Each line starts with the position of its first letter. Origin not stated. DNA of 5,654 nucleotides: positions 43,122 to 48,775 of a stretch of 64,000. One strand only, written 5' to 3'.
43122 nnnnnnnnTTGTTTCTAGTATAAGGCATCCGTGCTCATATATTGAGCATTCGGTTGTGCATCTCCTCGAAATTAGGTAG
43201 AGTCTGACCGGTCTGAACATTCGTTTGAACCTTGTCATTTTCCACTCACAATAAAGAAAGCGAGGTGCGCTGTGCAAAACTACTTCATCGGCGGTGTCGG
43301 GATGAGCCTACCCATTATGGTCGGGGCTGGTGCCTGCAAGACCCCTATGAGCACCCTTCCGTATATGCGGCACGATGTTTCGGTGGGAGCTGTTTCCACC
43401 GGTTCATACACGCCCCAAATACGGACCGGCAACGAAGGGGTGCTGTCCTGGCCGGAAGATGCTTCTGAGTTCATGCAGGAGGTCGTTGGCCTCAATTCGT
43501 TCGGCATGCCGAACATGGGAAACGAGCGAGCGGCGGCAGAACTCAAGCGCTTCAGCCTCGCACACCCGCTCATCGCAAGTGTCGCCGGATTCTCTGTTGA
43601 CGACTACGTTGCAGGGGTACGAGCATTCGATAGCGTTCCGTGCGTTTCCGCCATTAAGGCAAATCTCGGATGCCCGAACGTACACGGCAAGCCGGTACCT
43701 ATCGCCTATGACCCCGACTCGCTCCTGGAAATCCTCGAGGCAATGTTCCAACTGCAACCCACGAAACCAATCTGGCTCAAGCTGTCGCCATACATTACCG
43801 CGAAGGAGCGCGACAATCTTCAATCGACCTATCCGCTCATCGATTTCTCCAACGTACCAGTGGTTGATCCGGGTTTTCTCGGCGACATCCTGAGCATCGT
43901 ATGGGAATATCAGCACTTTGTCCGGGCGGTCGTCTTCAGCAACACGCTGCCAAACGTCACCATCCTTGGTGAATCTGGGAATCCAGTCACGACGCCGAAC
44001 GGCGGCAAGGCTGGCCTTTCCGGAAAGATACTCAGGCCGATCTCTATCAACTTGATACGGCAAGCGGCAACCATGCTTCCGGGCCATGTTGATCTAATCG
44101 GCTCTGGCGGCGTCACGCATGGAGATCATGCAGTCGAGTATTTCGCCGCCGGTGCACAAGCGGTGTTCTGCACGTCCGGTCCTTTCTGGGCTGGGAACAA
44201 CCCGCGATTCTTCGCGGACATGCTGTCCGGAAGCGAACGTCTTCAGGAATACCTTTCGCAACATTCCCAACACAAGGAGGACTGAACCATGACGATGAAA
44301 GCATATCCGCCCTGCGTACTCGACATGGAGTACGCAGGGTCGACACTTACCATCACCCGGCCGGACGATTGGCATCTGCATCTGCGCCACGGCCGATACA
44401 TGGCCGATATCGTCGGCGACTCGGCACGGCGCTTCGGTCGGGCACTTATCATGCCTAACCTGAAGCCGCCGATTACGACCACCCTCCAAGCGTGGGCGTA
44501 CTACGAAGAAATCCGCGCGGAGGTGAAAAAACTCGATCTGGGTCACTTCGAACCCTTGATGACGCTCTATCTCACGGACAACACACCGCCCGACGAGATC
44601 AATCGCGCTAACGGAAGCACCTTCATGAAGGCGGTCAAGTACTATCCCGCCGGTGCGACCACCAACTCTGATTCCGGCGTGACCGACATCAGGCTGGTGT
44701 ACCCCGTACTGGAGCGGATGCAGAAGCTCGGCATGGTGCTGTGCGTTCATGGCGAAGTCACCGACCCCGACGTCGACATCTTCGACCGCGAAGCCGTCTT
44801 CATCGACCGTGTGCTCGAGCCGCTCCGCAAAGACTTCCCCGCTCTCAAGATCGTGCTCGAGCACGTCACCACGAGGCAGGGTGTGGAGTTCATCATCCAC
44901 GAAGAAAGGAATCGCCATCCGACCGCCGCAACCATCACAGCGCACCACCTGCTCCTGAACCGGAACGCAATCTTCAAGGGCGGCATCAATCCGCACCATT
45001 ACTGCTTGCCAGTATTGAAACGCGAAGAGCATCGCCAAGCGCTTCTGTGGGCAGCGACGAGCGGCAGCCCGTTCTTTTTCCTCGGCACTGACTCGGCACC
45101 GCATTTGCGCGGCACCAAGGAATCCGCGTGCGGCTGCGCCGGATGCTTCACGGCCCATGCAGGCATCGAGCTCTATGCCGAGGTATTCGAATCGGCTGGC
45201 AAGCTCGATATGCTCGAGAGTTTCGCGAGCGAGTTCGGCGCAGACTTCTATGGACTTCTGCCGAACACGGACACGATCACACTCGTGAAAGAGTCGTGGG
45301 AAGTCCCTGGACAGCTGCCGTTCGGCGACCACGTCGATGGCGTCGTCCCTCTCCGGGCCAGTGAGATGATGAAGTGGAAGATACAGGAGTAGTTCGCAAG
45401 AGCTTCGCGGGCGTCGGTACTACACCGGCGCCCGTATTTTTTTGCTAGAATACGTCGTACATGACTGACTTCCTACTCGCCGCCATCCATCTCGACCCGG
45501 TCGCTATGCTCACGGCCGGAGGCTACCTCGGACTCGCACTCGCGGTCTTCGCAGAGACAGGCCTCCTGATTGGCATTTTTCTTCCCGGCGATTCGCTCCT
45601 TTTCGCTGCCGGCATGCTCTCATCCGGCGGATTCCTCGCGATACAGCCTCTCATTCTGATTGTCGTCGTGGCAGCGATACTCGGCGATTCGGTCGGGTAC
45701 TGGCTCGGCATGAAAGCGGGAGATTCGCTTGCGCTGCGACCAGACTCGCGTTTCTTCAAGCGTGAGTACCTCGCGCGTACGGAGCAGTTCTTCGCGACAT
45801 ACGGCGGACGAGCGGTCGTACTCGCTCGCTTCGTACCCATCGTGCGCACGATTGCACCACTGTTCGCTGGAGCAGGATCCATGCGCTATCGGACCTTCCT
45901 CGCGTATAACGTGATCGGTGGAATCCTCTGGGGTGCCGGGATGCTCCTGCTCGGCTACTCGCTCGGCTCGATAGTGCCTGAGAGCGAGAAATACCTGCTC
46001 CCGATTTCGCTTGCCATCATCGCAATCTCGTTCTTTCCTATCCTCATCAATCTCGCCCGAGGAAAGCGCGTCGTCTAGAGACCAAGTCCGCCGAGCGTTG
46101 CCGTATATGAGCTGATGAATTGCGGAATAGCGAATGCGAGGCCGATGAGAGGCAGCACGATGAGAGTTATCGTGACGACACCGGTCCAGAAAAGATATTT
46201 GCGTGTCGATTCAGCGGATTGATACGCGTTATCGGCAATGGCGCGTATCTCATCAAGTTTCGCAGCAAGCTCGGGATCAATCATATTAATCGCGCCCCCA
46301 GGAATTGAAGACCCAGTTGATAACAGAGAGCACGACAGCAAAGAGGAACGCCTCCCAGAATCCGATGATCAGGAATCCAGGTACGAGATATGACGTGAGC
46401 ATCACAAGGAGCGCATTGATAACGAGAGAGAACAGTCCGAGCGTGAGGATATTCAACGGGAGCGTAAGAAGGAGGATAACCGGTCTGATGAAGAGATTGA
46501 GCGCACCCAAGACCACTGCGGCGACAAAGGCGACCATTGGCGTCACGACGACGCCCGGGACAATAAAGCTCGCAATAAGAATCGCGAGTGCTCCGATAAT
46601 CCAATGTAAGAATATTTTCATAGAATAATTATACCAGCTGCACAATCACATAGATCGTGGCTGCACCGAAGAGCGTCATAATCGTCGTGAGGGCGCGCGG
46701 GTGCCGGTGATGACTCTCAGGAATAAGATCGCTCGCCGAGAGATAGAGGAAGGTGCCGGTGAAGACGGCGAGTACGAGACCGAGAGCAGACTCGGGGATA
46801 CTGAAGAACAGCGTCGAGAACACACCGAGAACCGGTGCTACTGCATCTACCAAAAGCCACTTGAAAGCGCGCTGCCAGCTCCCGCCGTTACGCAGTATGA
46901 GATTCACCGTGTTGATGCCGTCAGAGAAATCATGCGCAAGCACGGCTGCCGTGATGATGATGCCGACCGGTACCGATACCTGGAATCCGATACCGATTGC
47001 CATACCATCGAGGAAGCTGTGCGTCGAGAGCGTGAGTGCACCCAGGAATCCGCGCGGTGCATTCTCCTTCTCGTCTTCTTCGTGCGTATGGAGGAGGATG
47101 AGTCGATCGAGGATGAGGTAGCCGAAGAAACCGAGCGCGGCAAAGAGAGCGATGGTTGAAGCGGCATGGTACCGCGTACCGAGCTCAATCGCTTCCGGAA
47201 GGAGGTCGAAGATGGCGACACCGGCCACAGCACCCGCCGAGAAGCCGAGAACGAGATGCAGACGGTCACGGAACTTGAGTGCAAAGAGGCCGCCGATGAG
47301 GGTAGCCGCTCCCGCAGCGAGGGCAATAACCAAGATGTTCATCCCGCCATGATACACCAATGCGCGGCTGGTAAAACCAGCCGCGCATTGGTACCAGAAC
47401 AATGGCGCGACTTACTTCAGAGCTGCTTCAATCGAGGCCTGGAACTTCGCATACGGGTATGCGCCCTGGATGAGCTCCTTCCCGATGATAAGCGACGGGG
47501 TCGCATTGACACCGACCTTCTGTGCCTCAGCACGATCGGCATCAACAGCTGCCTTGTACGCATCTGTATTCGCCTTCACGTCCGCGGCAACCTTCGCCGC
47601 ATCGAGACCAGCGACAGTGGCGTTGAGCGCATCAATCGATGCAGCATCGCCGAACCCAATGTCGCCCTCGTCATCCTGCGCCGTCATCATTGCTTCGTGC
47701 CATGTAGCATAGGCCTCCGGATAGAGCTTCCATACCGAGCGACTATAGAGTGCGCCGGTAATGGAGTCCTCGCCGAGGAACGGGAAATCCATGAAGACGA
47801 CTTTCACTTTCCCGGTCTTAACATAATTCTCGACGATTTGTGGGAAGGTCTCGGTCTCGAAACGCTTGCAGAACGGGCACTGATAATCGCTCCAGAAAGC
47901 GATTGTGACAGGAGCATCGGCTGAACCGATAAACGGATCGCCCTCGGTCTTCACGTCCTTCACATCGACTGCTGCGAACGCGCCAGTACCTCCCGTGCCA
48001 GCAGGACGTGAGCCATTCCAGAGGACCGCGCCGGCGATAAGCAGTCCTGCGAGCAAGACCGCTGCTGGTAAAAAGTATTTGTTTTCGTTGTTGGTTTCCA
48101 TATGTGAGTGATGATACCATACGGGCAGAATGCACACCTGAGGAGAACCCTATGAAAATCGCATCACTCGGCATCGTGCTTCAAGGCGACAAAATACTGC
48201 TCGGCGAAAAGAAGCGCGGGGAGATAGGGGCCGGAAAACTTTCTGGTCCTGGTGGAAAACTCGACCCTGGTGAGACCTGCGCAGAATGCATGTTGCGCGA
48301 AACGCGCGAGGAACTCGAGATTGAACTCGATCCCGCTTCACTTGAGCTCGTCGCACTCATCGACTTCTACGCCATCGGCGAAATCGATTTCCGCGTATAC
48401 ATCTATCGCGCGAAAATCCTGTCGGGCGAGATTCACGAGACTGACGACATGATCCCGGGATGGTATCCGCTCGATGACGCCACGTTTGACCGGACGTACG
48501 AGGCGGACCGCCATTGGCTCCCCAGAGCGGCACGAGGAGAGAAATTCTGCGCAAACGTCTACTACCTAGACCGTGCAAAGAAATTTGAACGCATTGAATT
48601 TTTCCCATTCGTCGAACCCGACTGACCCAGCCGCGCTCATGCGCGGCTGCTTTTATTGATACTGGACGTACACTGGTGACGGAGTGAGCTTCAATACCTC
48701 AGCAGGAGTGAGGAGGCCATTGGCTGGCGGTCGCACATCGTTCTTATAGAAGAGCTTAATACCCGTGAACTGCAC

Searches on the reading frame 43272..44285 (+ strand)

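Call 11: search_protein_families(library=ncbifam, proteins=[window:43272-44285:+], max_evalue=0.00001)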
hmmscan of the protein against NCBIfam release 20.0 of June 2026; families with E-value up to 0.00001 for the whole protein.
window:43272-44285:+ (337 aa): 14 families
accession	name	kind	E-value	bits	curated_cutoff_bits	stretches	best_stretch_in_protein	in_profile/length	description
NF005574.0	PRK07259.1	equivalog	4.1e-35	121.2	269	2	5-176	8-172/304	dihydroorotate dehydrogenase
NF002702.0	PRK02506.1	equivalog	1.4e-29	103.3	301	2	8-184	10-179/313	dihydroorotate oxidase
TIGR01037.2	pyrD_sub1_fam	subfamily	1.7e-28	99.6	270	2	6-176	5-169/300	dihydroorotate dehydrogenase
NF041011.1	dihydoor_dh_Arch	equivalog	5.7e-17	61.7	330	2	220-318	174-266/289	dihydroorotate dehydrogenase PyrD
NF003652.0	PRK05286.2-5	equivalog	3.2e-14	52.9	267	1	13-308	62-329/353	quinone-dependent dihydroorotate dehydrogenase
NF003645.0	PRK05286.1-2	equivalog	3.1e-12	46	366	1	214-303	235-319/359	quinone-dependent dihydroorotate dehydrogenase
NF003651.0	PRK05286.2-4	equivalog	3.7e-12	45.5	448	1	217-320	252-355/377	quinone-dependent dihydroorotate dehydrogenase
TIGR01036.1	pyrD_sub2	equivalog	5e-12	45.2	200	1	239-309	253-325/356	dihydroorotate dehydrogenase (quinone)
NF003646.0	PRK05286.1-4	equivalog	1.5e-09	37.2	457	1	244-308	261-325/341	quinone-dependent dihydroorotate dehydrogenase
NF003650.0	PRK05286.2-3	equivalog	7.4e-09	35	477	1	237-320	290-368/393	quinone-dependent dihydroorotate dehydrogenase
NF006183.0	PRK08318.1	equivalog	9.6e-09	34.5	335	1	228-331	208-307/422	NAD-dependent dihydropyrimidine dehydrogenase subunit PreA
NF003644.0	PRK05286.1-1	equivalog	7.5e-08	31.8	418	1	245-308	262-325/336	quinone-dependent dihydroorotate dehydrogenase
NF003649.0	PRK05286.2-2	equivalog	1.2e-07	31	505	0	246-305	257-316/351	quinone-dependent dihydroorotate dehydrogenase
NF003648.0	PRK05286.2-1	equivalog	2.5e-06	26.6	433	0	242-308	259-330/360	quinone-dependent dihydroorotate dehydrogenase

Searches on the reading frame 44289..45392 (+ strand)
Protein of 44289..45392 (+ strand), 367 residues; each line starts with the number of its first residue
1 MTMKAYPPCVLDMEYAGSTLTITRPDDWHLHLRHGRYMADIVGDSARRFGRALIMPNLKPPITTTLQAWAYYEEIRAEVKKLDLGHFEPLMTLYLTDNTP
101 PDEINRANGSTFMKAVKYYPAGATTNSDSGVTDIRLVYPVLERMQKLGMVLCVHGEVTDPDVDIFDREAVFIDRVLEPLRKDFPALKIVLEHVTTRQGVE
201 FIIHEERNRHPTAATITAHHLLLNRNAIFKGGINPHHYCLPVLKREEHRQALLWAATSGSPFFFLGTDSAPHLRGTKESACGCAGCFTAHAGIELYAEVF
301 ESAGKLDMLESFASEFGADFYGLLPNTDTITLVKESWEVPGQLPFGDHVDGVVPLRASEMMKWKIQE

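Call 11: search_protein_families(library=ncbifam, proteins=[window:44289-45392:+], max_evalue=0.00001)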
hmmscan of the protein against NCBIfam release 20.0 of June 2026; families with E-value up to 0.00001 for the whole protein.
window:44289-45392:+ (367 aa): 7 families
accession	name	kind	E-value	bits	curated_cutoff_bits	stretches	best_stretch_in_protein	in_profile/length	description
TIGR00856.1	pyrC_dimer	equivalog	1.1e-132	442.2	292.95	1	20-366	2-341/341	dihydroorotase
TIGR00857.1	pyrC_multi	subfamily_domain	2.9e-12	46.3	279.05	1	49-280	71-306/412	dihydroorotase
NF006841.0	PRK09357.2-2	equivalog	4.3e-10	38.9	640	1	168-279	205-311/421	dihydroorotase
NF006844.0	PRK09357.2-5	equivalog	9.6e-09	34.7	701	1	187-280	227-317/422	dihydroorotase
NF006837.0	PRK09357.1-2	equivalog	1.6e-08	33.6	575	1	192-291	232-333/428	dihydroorotase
NF003271.0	PRK04250.1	equivalog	2.9e-08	32.8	405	1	165-288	183-297/407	dihydroorotase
NF002668.0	PRK02382.1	equivalog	9.1e-06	24.6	452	0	186-279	221-306/436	dihydroorotase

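Call 77: find_related_loci(query=window:44289-45389:+, collection=metagenome_contigs, flank=10000)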
Query window:44289-45389:+ (367 aa) in metagenome_contigs; peptide patterns used: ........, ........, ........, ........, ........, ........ (x = any residue, [..] = any of these).
600 stretches matched a pattern (row limit reached: there are more); 551 encode a relative of the query (tblastn E <= 1e-3); the best 80 are kept; 80 distinct loci.
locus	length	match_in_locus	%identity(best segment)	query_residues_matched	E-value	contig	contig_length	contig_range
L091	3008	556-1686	60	20-366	2e-153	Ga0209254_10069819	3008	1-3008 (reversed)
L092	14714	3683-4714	63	16-366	2e-146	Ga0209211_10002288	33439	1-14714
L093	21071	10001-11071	62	3-365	8e-146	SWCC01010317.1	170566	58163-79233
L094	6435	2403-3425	65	20-367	3e-145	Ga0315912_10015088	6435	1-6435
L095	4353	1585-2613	64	18-366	1e-147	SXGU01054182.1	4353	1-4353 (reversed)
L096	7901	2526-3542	66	20-365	2e-144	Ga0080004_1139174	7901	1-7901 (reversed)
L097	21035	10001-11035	63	16-367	3e-144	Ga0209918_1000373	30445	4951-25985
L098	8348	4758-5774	66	20-365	8e-144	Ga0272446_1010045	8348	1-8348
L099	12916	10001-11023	64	20-367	6e-144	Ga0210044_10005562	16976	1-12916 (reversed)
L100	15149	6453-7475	62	20-367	1e-143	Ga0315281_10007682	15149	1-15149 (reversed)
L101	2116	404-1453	62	11-365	4e-153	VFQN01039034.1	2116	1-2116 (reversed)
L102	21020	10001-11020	61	18-364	2e-142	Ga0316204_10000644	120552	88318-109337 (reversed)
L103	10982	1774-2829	62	8-365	8e-143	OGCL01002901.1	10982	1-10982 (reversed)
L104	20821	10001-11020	62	19-365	3e-142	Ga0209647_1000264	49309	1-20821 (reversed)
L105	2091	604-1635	64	16-365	2e-152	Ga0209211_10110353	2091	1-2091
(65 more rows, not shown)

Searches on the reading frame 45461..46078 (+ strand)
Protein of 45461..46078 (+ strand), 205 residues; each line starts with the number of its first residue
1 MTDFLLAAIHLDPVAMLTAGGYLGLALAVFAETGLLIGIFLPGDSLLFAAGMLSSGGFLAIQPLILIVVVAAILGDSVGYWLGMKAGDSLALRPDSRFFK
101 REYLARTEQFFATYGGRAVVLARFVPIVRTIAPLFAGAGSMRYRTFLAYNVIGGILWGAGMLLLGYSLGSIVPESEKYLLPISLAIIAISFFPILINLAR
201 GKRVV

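Call 11: search_protein_families(library=ncbifam, proteins=[window:45461-46078:+], max_evalue=0.00001)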
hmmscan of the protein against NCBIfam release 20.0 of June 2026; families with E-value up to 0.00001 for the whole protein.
window:45461-46078:+ (205 aa): 3 families
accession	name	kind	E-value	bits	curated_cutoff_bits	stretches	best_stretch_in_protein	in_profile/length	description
NF008102.0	PRK10847.1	equivalog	1.2e-48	165.8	236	1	9-204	16-213/219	DedA family protein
NF052604.1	UndecprPTUtpABac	equivalog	3.9e-15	56.4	250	1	16-196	11-189/198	undecaprenyl phosphate transporter UptA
NF052605.1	UndecprPTUptAStph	equivalog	4.5e-14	52.9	300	1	19-170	11-164/197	undecaprenyl phosphate transporter UptA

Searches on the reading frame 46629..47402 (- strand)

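Call 11: search_protein_families(library=ncbifam, proteins=[window:46629-47402:-], max_evalue=0.00001)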
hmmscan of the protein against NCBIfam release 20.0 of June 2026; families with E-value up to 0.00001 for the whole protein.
window:46629-47402:- (257 aa): 1 family
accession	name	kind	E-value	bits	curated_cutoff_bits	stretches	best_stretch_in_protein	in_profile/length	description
NF003243.0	PRK04201.1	equivalog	6.6e-21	74.7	252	1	24-251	9-259/266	zinc transporter ZupT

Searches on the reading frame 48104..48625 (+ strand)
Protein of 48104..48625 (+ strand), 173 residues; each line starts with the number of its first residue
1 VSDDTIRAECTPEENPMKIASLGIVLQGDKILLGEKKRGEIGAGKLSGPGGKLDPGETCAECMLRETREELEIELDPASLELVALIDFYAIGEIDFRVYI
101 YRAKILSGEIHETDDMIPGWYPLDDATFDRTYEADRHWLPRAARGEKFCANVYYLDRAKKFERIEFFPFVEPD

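Call 11: search_protein_families(library=ncbifam, proteins=[window:48104-48625:+], max_evalue=0.00001)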
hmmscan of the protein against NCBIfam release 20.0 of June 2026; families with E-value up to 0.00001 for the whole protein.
window:48104-48625:+ (173 aa): 3 families
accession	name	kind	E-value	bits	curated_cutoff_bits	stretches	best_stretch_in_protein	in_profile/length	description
TIGR00586.1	mutt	equivalog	6.1e-11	42.4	97.9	1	24-114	12-99/129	8-oxo-dGTP diphosphatase MutT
NF006530.0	PRK08999.1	equivalog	1.3e-08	34.3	245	1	23-126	11-112/315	Nudix family hydrolase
NF007834.0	PRK10546.1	equivalog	3.8e-06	26.7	156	1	24-78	10-64/135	pyrimidine (deoxy)nucleoside triphosphate diphosphatase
